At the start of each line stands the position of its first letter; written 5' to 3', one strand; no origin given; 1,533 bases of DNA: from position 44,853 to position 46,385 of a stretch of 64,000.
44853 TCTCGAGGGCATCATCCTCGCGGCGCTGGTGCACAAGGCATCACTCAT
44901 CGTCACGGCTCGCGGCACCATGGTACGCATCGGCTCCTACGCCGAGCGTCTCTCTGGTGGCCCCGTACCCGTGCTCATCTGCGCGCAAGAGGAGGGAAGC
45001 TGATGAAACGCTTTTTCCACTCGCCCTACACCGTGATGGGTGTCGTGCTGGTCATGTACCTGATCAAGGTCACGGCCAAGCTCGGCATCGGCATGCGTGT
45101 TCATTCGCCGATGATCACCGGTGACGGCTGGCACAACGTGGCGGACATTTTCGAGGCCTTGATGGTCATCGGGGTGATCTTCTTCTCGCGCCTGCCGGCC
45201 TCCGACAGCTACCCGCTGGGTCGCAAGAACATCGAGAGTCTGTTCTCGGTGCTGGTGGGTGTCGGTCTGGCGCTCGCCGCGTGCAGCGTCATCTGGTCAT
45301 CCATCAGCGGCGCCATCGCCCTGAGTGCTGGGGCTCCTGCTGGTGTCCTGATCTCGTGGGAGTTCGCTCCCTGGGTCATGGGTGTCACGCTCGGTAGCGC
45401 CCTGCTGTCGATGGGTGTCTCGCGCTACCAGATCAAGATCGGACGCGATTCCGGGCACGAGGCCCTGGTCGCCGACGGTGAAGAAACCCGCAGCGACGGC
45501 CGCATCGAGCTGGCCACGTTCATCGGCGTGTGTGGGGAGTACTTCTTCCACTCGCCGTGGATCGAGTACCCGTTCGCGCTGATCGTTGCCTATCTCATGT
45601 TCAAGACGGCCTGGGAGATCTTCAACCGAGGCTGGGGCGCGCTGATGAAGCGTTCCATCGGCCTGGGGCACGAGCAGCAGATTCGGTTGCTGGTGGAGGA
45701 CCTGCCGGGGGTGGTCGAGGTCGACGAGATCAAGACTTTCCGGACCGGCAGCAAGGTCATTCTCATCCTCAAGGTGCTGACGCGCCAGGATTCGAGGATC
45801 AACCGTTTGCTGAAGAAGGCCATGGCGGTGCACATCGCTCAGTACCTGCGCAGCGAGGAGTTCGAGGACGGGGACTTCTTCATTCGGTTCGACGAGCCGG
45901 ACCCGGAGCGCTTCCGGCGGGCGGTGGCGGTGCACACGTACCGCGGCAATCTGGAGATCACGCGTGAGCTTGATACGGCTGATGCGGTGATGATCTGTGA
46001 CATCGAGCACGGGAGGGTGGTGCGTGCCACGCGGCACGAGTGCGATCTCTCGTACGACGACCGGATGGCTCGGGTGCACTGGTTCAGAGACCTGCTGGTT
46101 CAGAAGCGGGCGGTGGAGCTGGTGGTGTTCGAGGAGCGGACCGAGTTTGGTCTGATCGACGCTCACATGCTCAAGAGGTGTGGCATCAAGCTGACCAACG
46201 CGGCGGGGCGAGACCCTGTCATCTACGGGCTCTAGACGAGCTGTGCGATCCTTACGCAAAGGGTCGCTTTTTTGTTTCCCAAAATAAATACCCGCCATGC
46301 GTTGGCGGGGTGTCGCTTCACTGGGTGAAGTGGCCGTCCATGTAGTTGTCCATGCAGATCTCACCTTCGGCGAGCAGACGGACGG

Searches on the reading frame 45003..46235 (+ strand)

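Call 93: search_protein_families(library=pfam, proteins=[window:45003-46235:+], max_evalue=0.001)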
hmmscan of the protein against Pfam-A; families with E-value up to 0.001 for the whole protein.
window:45003-46235:+ (410 aa): 1 family
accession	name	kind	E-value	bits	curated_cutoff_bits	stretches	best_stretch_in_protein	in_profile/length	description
PF01545.26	Cation_efflux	-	2.8e-25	89.7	26.6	1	14-208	3-191/198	Cation efflux family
